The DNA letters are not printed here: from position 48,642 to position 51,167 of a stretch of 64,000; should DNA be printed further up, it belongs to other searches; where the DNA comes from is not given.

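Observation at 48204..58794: Co-directional block: acidic IDP-like protein, tandem AAA+ ATPase, 2207-aa TPR scaffold and STAS-Zn-ribbon-TM protein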

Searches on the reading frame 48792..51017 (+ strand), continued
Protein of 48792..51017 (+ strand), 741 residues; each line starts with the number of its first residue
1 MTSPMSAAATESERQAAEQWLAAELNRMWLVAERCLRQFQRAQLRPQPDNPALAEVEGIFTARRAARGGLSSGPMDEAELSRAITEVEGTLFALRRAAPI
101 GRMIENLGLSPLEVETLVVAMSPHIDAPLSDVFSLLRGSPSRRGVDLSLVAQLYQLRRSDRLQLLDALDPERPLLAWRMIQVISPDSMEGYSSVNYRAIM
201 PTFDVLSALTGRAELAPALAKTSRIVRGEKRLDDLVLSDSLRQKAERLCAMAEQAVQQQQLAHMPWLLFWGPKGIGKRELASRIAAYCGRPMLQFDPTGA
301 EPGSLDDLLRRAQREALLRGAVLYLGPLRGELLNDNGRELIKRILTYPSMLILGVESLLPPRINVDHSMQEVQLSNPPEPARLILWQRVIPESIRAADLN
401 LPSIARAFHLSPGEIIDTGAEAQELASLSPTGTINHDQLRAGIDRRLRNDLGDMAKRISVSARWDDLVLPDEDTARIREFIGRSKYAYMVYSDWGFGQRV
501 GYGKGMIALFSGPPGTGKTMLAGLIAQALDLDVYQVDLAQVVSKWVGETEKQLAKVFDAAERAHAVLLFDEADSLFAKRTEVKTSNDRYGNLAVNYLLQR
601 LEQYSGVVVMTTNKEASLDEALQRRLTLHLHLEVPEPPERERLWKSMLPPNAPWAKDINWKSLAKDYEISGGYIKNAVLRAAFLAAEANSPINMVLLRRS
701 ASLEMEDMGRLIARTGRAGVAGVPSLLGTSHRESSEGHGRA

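Call 70: search_protein_families(library=pfam, alignment_id=A8, max_evalue=0.00001)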
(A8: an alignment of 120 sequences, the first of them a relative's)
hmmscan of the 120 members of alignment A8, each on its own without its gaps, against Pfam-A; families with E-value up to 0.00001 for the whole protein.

A. member 1, L007:3410-4807:+ (466 aa): 11 families
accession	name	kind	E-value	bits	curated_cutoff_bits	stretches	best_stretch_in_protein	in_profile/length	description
PF07992.20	Pyr_redox_2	-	1.5e-71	241.6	26.1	1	9-324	2-291/291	Pyridine nucleotide-disulphide oxidoreductase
PF02852.28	Pyr_redox_dim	-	2.2e-34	118.4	25.3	1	343-450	1-109/110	Pyridine nucleotide-disulphide oxidoreductase, dimerisation domain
PF00070.33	Pyr_redox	-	4.2e-24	85.3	22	1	173-244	1-72/82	Pyridine nucleotide-disulphide oxidoreductase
PF13738.12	Pyr_redox_3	-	1e-16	61.5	30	1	11-308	1-305/305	Pyridine nucleotide-disulphide oxidoreductase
PF01262.27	AlaDh_PNT_C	-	4.6e-11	43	23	1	171-230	28-82/214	Alanine dehydrogenase/PNT, C-terminal domain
PF12831.13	FAD_oxidored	-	3e-08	33.8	27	1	9-60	1-53/416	FAD dependent oxidoreductase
PF03486.20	HI0933_like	-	3.9e-08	33.5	50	0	9-43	2-36/244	HI0933-like protein Rossmann domain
PF13450.12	NAD_binding_8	-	1.7e-07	31.8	21.9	0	12-46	1-36/68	NAD(P)-binding Rossmann-like domain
PF01134.28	GIDA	-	1.9e-07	31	22.1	0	9-69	1-59/391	Glucose inhibited division protein A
PF01266.30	DAO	-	3.6e-07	30.5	27.9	0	9-44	1-38/353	FAD dependent oxidoreductase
PF00890.30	FAD_binding_2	-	3.9e-07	30.1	20.4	0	9-42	1-35/414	FAD binding domain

B. families by the number of members that match (of 120 scanned): 65 families (the first 25 are shown)
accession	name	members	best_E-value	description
PF14065.11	Pvc16_N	7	4.4e-37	Pvc16 N-terminal domain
PF06841.18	Phage_T4_gp19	5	5.5e-47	T4-like virus tail tube protein gp19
PF13699.11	eCIS_core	5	8.9e-35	eCIS core domain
PF04984.19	Phage_sheath_1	5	7e-19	Phage tail sheath protein subtilisin-like domain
PF17482.7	Phage_sheath_1C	5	2.4e-18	Phage tail sheath C-terminal domain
PF13620.12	CarboxypepD_reg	3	3.3e-13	Carboxypeptidase regulatory-like domain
PF13715.12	CarbopepD_reg_2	3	7.2e-09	CarboxypepD_reg-like domain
PF14107.11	DUF4280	2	1.9e-33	Domain of unknown function (DUF4280)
PF04717.18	Phage_base_V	2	9.7e-24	Type VI secretion system/phage-baseplate injector OB domain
PF12322.14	T4_baseplate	2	8.4e-16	T4 bacteriophage base plate protein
PF00873.25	ACR_tran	1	3.6e-251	AcrB/AcrD/AcrF family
PF00171.27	Aldedh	1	5.5e-174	Aldehyde dehydrogenase family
PF07992.20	Pyr_redox_2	1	1.5e-71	Pyridine nucleotide-disulphide oxidoreductase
PF21948.1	LplA-B_cat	1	1.9e-71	Lipoyl protein ligase A/B catalytic domain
PF15543.11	Ntox5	1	9e-58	Bacterial toxin 5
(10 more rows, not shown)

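Call 72: search_protein_families(library=pfam, proteins=[L007:12145-12723:+, L007:13772-15529:+, L012:11700-12287:+, L012:13224-14954:+, L024:11845-12561:+, L024:12561-14243:+, L030:11861-12688:+, L016:11888-13564:+, L039:11900-12454:+, L063:12106-12759:+], max_evalue=0.00001)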
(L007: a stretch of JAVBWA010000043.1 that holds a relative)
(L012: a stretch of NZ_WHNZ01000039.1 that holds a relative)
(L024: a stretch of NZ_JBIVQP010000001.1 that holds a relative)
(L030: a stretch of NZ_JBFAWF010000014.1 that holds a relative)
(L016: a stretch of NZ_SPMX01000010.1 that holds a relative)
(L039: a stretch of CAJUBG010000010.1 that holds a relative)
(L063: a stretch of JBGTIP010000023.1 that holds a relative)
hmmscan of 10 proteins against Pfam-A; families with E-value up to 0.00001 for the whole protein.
L007:12145-12723:+ (193 aa): 1 family
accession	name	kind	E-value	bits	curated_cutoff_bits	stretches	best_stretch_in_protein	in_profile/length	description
PF14065.11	Pvc16_N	-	2.2e-29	102.9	27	1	15-185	2-177/180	Pvc16 N-terminal domain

L007:13772-15529:+ (586 aa): 2 families
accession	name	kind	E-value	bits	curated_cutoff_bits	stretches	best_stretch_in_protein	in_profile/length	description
PF04984.19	Phage_sheath_1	-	7e-19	68.7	31.4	1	323-473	15-168/168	Phage tail sheath protein subtilisin-like domain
PF17482.7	Phage_sheath_1C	-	1.5e-17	64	26.9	1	475-581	2-103/104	Phage tail sheath C-terminal domain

L012:11700-12287:+ (196 aa): 1 family
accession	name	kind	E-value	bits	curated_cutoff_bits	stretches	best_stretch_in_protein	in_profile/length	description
PF14065.11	Pvc16_N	-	2.3e-36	125.6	27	1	16-188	1-178/180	Pvc16 N-terminal domain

L012:13224-14954:+ (577 aa): 2 families
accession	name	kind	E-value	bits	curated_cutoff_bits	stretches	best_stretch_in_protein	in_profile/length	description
PF04984.19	Phage_sheath_1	-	1.2e-18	67.9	31.4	1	316-464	17-168/168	Phage tail sheath protein subtilisin-like domain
PF17482.7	Phage_sheath_1C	-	2.4e-18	66.5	26.9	1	466-572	2-103/104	Phage tail sheath C-terminal domain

L024:11845-12561:+ (239 aa): 0 families

L024:12561-14243:+ (561 aa): 1 family
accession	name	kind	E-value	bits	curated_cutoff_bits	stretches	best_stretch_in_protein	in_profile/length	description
PF05954.17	Phage_GPD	-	2.9e-07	30.4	30.1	1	225-534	2-304/305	Phage tail baseplate hub (GPD)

L030:11861-12688:+ (276 aa): 3 families
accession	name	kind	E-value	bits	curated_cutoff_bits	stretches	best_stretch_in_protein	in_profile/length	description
PF14065.11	Pvc16_N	-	1.3e-23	84.1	27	1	7-180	2-172/180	Pvc16 N-terminal domain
PF13620.12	CarboxypepD_reg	-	6.6e-10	39.6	32.3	1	202-264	4-71/82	Carboxypeptidase regulatory-like domain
PF13715.12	CarbopepD_reg_2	-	8e-09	35.9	32.2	1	201-268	2-70/88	CarboxypepD_reg-like domain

L016:11888-13564:+ (559 aa): 1 family
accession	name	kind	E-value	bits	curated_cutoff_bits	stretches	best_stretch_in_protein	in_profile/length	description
PF13699.11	eCIS_core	-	8.3e-33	112.9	22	1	93-169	1-77/79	eCIS core domain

L039:11900-12454:+ (185 aa): 0 families

L063:12106-12759:+ (218 aa): 0 families
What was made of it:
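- On Pvc15/Afp15-type eCIS AAA+ ATPase: Those loci carry Pvc16_N, sheath, GPD hub and eCIS_core genes next to the ATPase (calls 70, 72).
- The neighbours of those ATPases are Pvc16_N, sheath, tube gp19, GPD hub and eCIS_core proteins (calls 70, 72).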

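Call 78: find_encoding_contigs(protein=P0006, flank=10000, max_places=1)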
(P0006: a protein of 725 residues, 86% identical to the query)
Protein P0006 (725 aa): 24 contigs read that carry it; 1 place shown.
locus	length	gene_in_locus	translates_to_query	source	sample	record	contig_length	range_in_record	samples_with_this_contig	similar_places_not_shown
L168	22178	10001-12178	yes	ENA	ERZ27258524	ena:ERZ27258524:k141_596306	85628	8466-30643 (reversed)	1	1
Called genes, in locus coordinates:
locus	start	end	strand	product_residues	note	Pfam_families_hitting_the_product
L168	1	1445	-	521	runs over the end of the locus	PF01039:Carboxyl_trans, PF03255:ACCA (weak)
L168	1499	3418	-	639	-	PF03169:OPT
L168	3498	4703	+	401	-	PF00850:Hist_deacetyl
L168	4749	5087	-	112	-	PF04993:TfoX_N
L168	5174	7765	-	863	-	PF22666:Glyco_hydro_2_N2, PF17753:Ig_mannosidase (faint), PF00703:Glyco_hydro_2 (weak), PF17786:Mannosidase_ig (faint)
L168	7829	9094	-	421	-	-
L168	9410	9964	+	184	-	-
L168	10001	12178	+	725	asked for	PF22977:WHD, PF05496:RuvB_N (faint), PF00004:AAA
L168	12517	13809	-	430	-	PF01370:Epimerase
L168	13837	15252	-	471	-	PF13176:TPR_7 (faint), PF07719:TPR_2 (faint), PF10602:RPN7 (faint), PF13432:TPR_16, PF13424:TPR_12, PF17874:TPR_MalT, PF14938:SNAP (weak), PF13424:TPR_12, +4 more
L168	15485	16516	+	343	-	-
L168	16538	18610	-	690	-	PF02412:TSP_3 (faint), PF00691:OmpA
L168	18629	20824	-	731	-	-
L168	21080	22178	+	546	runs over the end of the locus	-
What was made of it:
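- The arrangement is lost already at 86% ATPase identity (L168, call 78).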

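Call 79: find_encoding_contigs(protein=P0013, flank=10000, max_places=1)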
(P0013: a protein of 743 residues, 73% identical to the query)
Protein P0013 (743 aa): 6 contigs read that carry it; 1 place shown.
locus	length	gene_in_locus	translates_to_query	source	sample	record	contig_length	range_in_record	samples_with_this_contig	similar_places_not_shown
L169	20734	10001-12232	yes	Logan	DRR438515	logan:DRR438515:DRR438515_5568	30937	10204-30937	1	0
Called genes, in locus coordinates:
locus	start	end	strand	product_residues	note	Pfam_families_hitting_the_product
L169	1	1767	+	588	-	PF16697:Yop-YscD_cpl, PF00498:FHA, PF16697:Yop-YscD_cpl, PF00498:FHA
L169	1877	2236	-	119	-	PF16267:DUF4920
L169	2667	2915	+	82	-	-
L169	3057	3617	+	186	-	-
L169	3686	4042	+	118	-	PF14489:QueF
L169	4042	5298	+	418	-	PF00730:HhH-GPD, PF14815:NUDIX_4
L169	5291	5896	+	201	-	PF01227:GTP_cyclohydroI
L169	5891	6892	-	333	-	PF00490:ALAD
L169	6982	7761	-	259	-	-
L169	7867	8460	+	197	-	-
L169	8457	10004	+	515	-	PF00171:Aldedh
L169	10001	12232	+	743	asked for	PF22977:WHD (weak), PF05496:RuvB_N (faint), PF13191:AAA_16 (faint), PF07728:AAA_5 (faint), PF13238:AAA_18 (faint), PF13401:AAA_22 (faint), PF00004:AAA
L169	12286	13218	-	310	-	-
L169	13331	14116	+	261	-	PF21948:LplA-B_cat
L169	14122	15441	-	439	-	PF05201:GlutR_N, PF01488:Shikimate_DH, PF00745:GlutR_dimer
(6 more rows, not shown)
